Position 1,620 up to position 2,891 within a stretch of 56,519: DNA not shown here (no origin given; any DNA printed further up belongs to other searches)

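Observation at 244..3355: KwaB/DUF4868-like protein coupled to a Pif1/RecD-type helicase behind a two-TM Excalibur membrane protein: candidate helicase-containing Kiwa-like defence cassette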

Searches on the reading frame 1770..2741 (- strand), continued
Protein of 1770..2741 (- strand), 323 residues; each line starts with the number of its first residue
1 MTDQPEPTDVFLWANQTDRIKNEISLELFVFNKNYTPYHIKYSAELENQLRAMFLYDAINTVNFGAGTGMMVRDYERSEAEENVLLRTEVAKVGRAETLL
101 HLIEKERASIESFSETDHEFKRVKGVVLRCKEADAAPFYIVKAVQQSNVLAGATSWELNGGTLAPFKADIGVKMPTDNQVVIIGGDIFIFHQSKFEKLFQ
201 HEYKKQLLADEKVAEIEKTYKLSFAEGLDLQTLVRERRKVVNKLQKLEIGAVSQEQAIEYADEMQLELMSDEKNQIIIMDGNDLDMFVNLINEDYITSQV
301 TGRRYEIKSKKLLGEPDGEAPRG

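Call 32: search_solved_structures(query=A1, max_evalue=10, show_alignments=2)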
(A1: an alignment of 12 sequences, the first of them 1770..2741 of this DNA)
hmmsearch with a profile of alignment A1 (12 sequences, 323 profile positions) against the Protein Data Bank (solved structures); distinct sequences matched with E-value up to 10: 1.
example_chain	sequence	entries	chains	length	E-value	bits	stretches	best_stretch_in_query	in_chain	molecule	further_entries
9o0i_H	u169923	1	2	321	0.51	12.7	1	119-316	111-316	Kiwa protein KwaB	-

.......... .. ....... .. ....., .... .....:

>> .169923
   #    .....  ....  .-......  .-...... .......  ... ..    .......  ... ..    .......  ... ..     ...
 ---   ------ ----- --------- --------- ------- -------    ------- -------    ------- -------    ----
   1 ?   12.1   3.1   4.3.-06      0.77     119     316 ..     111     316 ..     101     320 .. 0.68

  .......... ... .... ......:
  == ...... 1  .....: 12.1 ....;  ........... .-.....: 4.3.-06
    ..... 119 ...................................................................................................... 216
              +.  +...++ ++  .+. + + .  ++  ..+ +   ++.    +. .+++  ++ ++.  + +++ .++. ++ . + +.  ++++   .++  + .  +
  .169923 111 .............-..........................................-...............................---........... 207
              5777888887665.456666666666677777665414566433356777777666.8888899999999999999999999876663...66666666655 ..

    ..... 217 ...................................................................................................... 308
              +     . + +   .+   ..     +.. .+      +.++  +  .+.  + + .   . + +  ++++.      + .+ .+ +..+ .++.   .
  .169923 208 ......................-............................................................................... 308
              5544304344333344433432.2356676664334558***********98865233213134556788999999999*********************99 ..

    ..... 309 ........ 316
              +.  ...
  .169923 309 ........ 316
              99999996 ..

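Call 36: find_homologous_proteins(query=A2, max_evalue=0.001)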
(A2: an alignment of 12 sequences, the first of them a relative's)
Query A2 (12 sequences) (322 aa, profile of the alignment): 5 proteins with E <= 0.001 among 7538 candidates.
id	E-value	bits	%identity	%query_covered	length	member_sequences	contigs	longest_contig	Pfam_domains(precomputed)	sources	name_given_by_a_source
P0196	7.0e-104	365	100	100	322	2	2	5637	PF16162.11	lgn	-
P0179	4.2e-93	330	25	29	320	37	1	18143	PF16162.11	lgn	-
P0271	4.8e-91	323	68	99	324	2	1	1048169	PF16162.11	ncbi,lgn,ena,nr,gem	ncbi:MAG TPA: Kiwa anti-phage protein KwaB-like domain-containing protein [Verrucomicrobiae bacteriu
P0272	3.4e-82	294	57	99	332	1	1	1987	PF16162.11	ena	-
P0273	3.3e-79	284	44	99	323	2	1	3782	PF16162.11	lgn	-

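Call 37: find_encoding_contigs(protein=P0271, flank=8000, max_places=2)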
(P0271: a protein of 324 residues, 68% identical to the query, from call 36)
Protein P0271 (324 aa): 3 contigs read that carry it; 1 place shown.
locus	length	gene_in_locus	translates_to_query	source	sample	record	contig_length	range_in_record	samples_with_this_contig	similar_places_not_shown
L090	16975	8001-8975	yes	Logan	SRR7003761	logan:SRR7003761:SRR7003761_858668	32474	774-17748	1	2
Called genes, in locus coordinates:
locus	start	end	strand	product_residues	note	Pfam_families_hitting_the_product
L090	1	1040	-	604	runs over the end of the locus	?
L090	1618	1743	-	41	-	-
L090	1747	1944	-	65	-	-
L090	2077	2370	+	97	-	-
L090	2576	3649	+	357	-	PF00145:DNA_methylase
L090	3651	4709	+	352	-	PF09565:RE_NgoFVII, PF20731:RE_NgoFVII_C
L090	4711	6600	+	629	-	PF10593:Z1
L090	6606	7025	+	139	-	PF03852:Vsr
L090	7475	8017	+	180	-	PF28043:KwaA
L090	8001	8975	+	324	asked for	PF16162:KwaB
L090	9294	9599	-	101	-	-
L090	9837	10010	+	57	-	-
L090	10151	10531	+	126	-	-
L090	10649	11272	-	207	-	PF00574:CLP_protease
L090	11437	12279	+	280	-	-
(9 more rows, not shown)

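Call 38: find_encoding_contigs(protein=P0179, flank=8000, max_places=2)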
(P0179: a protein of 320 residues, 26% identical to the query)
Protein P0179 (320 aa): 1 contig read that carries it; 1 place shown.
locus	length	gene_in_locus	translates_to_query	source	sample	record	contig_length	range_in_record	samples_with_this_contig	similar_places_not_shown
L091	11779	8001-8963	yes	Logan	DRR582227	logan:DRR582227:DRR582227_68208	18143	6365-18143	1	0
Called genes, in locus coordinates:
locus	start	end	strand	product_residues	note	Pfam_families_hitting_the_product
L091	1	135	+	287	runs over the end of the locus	PF03837:RecT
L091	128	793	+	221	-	-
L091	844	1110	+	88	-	-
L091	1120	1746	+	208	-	-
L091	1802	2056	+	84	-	-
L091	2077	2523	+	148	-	-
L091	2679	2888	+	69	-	-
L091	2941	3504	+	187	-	PF18896:SLT_3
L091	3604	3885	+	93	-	-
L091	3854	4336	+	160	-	PF01844:HNH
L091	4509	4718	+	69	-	-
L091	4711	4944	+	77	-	-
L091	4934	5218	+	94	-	-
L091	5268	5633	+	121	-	-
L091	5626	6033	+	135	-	-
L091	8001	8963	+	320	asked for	PF16162:KwaB (weak)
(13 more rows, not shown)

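Call 39: find_encoding_contigs(protein=P0196, flank=8000, max_places=2)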
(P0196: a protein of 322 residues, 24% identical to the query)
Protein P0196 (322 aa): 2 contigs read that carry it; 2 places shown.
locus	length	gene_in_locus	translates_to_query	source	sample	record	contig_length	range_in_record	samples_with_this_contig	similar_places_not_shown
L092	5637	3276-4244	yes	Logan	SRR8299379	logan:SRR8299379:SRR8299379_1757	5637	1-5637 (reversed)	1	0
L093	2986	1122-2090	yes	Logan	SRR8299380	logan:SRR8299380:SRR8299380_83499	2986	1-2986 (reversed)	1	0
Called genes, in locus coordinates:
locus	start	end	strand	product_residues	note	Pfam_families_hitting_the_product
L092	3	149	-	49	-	?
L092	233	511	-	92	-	-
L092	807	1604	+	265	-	PF01844:HNH, PF14279:HNH_5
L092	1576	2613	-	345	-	PF00145:DNA_methylase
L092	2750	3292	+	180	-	PF28043:KwaA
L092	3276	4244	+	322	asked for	PF16162:KwaB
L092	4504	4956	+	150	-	PF00293:NUDIX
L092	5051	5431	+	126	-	PF07237:DUF1428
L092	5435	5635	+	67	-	?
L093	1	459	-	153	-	?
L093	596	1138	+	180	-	PF28043:KwaA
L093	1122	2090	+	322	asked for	PF16162:KwaB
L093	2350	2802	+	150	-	PF00293:NUDIX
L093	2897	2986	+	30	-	?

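Call 40: find_encoding_contigs(protein=P0138, flank=6000, max_places=2)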
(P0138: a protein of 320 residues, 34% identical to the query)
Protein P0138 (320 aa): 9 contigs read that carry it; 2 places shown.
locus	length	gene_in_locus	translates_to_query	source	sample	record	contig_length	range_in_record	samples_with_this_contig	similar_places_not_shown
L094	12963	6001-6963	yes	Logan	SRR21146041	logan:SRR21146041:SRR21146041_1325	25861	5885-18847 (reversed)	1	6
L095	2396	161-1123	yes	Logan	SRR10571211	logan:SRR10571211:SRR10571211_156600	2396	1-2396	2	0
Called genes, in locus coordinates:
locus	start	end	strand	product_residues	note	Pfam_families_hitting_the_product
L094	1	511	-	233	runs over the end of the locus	-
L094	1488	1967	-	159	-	PF04480:DUF559, PF18741:MTES_1575 (weak)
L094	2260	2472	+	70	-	-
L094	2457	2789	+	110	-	-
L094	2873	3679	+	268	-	-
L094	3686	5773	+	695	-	PF12705:PDDEXK_1, PF17854:FtsK_alpha, PF01580:FtsK_SpoIIIE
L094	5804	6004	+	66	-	-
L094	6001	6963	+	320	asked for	PF16162:KwaB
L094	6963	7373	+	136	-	-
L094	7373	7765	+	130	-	-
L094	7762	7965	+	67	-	-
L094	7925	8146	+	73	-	-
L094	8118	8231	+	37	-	-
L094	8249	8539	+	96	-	-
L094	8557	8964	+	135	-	-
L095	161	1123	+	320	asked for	PF16162:KwaB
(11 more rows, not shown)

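Call 41: find_encoding_contigs(protein=P0128, flank=6000, max_places=2)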
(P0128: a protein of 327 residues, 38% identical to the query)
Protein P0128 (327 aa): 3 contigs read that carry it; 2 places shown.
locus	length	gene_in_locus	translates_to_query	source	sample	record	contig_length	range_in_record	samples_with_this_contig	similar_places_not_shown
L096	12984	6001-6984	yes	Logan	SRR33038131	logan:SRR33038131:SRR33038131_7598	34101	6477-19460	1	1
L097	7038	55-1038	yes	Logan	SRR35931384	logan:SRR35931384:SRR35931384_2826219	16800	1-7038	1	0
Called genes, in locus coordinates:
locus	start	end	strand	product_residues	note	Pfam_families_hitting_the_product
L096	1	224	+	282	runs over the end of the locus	-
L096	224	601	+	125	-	-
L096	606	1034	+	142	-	PF00436:SSB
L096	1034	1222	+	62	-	-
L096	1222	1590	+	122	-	PF08774:VRR_NUC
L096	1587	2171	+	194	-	-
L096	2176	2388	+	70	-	-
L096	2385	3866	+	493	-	PF01555:N6_N4_Mtase (faint)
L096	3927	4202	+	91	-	-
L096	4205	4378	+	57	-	-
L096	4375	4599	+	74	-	-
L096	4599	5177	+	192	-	-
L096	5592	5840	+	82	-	-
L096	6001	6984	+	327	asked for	PF16162:KwaB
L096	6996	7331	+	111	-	-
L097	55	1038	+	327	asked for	PF16162:KwaB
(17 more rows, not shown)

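Call 42: find_encoding_contigs(protein=P0145, flank=6000, max_places=2)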
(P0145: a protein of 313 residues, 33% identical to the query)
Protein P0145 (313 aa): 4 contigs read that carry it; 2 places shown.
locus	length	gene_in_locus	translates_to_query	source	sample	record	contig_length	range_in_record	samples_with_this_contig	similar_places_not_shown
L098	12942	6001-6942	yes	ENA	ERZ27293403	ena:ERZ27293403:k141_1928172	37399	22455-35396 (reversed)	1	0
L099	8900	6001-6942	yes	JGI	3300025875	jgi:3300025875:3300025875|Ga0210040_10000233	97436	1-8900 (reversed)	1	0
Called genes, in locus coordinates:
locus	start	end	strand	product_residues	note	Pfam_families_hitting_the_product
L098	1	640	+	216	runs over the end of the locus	-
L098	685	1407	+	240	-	PF02518:HATPase_c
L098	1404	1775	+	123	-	PF00072:Response_reg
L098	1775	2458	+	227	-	PF11967:RecO_N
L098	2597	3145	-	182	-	-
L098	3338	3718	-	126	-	-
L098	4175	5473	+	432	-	PF00587:tRNA-synt_2b, PF03129:HGTP_anticodon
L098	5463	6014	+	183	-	PF28043:KwaA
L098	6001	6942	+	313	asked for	PF16162:KwaB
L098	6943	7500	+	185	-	PF06821:Ser_hydrolase, PF12697:Abhydrolase_6 (weak)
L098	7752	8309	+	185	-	-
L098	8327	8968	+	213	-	PF03575:Peptidase_S51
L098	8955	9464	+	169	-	PF06414:Zeta_toxin, PF07931:CPT (weak), PF13238:AAA_18 (weak), PF13671:AAA_33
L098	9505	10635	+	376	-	-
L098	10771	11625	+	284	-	-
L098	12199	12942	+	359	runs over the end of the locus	PF16162:KwaB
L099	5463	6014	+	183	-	PF28043:KwaA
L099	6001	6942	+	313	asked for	PF16162:KwaB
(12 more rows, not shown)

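Call 43: find_encoding_contigs(protein=P0121, flank=7000, max_places=3)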
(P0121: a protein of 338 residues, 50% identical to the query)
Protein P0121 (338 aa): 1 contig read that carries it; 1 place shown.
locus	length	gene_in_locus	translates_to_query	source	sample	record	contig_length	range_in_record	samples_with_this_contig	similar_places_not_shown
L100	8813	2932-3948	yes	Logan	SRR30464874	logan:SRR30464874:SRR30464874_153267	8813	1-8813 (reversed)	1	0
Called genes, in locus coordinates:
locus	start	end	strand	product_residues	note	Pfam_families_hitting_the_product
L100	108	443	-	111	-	-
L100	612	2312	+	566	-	-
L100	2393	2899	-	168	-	-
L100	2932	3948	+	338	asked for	PF16162:KwaB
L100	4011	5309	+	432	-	PF00082:Peptidase_S8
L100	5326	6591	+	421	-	PF00232:Glyco_hydro_1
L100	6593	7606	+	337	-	PF01933:CofD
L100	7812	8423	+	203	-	-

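Call 44: find_encoding_contigs(protein=P0129, flank=7000, max_places=3)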
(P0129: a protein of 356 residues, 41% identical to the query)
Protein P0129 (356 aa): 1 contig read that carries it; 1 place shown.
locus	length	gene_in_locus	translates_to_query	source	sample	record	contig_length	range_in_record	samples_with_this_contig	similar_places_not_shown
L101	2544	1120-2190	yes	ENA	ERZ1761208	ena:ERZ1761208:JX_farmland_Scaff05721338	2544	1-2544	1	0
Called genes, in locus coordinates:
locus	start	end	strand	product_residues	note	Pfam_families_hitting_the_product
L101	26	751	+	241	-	-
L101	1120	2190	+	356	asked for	PF16162:KwaB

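Call 50: find_related_loci(query=A3, collection=metagenome_contigs, flank=7000)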
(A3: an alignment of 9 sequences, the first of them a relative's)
Query A3 (338 aa) in metagenome_contigs; peptide patterns used: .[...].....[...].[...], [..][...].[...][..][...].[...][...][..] (x = any residue, [..] = any of these).
600 stretches matched a pattern (row limit reached: there are more); 191 encode a relative of the query (tblastn E <= 1e-3); the best 80 are kept; 80 distinct loci.
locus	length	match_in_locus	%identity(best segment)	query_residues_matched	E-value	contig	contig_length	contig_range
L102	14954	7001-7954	80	18-335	3e-173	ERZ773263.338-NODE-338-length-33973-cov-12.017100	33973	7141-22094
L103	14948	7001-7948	80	18-333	3e-172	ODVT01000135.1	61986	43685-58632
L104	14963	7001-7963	79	15-336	4e-172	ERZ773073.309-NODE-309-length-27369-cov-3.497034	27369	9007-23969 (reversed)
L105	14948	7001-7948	80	18-333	5e-172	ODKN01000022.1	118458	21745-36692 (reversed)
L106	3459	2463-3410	80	18-333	3e-180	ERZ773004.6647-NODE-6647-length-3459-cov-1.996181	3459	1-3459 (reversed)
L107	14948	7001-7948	80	18-333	5e-172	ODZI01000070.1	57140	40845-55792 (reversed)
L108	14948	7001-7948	80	18-333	4e-171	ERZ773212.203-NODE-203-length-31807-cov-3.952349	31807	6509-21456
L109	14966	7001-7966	79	16-337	2e-171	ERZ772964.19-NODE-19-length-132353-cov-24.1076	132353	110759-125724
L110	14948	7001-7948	79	18-333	1e-169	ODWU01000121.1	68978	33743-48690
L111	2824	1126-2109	76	3-331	3e-179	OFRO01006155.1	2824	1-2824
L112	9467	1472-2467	76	8-337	2e-168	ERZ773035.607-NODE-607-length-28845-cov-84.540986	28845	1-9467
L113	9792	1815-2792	77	8-331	3e-168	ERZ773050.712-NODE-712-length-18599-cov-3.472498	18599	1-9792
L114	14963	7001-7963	77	13-331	8e-166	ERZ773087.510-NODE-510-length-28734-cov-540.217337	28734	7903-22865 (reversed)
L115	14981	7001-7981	76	13-338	5e-165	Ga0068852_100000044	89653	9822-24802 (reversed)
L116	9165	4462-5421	78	13-331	2e-164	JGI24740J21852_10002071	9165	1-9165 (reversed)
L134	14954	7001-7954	51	19-335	5e-101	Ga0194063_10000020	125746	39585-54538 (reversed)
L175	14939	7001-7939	47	18-331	5e-93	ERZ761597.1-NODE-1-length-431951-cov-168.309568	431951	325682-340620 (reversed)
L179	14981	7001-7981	46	4-331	8e-93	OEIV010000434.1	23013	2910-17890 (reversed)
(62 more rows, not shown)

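Call 55: search_protein_families(library=phrogs, proteins=[window:1770-2741:-], max_evalue=0.01)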
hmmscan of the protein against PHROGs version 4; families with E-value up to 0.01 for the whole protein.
window:1770-2741:- (323 aa): 0 families

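Call 56: search_protein_families(library=ncbifam, proteins=[window:1770-2741:-], max_evalue=0.01)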
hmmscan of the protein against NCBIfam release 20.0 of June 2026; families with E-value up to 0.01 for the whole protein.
window:1770-2741:- (323 aa): 2 families
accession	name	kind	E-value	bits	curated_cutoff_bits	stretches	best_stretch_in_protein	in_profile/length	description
NF041623.1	KwaB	equivalog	1.8e-09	37.2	200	1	82-310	73-305/306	anti-phage protein KwaB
NF010666.0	PRK14063.1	equivalog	0.0054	16.8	111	0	244-275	20-52/78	exodeoxyribonuclease VII small subunit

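Call 58: predict_structure(alignment_id=A1)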
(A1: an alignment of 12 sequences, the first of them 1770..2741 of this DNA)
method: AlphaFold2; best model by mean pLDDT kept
length: 323 residues; sequences in the alignment: 12
mean_pLDDT: 66.9   pTM: 0.53
mean pLDDT of the five models: 66.9, 66.4, 58.2, 57.3, 50.4
residues with pLDDT >= 90: 3; 70-90: 153; 50-70: 118; < 50: 49
segments of 3 or more residues with pLDDT < 50: 1-17, 81-83, 148-154, 168-170, 201-203, 309-323
pLDDT, mean of each block of 10 residues (from residue 1): 39 48 79 84 71 72 61 56 61 81 88 66 82 82 65 53 58 66 78 69 58 75 77 73 62 69 70 77 77 61 54 38 34
secondary structure, 60 per line:
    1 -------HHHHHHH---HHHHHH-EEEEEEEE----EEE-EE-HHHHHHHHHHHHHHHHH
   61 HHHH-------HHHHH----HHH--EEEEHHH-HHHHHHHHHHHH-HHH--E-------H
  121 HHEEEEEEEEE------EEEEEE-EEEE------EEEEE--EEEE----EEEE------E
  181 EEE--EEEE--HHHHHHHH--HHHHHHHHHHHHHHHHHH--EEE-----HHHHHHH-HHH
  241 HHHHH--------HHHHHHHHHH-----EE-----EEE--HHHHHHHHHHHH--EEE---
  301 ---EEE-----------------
elements in order: H8-14 H18-23 E25-32 E37-39 H44-64 H72-76 E86-89 H94-105 E123-131 E138-143 E145-148 E155-159 E162-165 E170-173 E180-183 E186-189 H192-199 H202-219 E222-224 H230-236 H238-245 H254-263 E276-278 H281-292 E295-297 E304-306

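Call 63: find_related_loci(query=A5, collection=viral_contigs, flank=8000)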
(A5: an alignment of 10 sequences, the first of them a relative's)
Query A5 (327 aa) in viral_contigs; peptide patterns used: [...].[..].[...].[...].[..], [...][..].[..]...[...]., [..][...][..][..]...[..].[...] (x = any residue, [..] = any of these).
356 stretches matched a pattern; 66 encode a relative of the query (tblastn E <= 1e-3); 66 distinct loci.
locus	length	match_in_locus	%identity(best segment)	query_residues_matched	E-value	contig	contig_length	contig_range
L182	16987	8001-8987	39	4-326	3e-83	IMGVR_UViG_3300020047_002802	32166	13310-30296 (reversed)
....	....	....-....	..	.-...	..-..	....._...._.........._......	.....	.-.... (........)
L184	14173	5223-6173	42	10-326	2e-74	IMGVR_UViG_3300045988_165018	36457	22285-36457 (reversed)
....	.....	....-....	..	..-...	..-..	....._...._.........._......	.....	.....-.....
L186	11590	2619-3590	40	1-326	7e-74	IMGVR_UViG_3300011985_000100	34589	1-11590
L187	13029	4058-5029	41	1-326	1e-73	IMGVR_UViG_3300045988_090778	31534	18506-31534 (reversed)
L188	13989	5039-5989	42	10-326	1e-73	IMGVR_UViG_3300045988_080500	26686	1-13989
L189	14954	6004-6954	41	10-326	1e-73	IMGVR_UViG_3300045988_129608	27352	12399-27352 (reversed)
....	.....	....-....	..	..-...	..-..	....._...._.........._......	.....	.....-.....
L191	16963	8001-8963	37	2-321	3e-73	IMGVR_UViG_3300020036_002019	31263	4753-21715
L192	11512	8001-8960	38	10-326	6e-73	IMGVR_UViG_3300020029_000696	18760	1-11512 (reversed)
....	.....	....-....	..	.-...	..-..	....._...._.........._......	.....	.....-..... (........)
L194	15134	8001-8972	41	1-326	1e-72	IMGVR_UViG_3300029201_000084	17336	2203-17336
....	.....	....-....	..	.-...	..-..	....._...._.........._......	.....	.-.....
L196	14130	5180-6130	42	10-326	2e-72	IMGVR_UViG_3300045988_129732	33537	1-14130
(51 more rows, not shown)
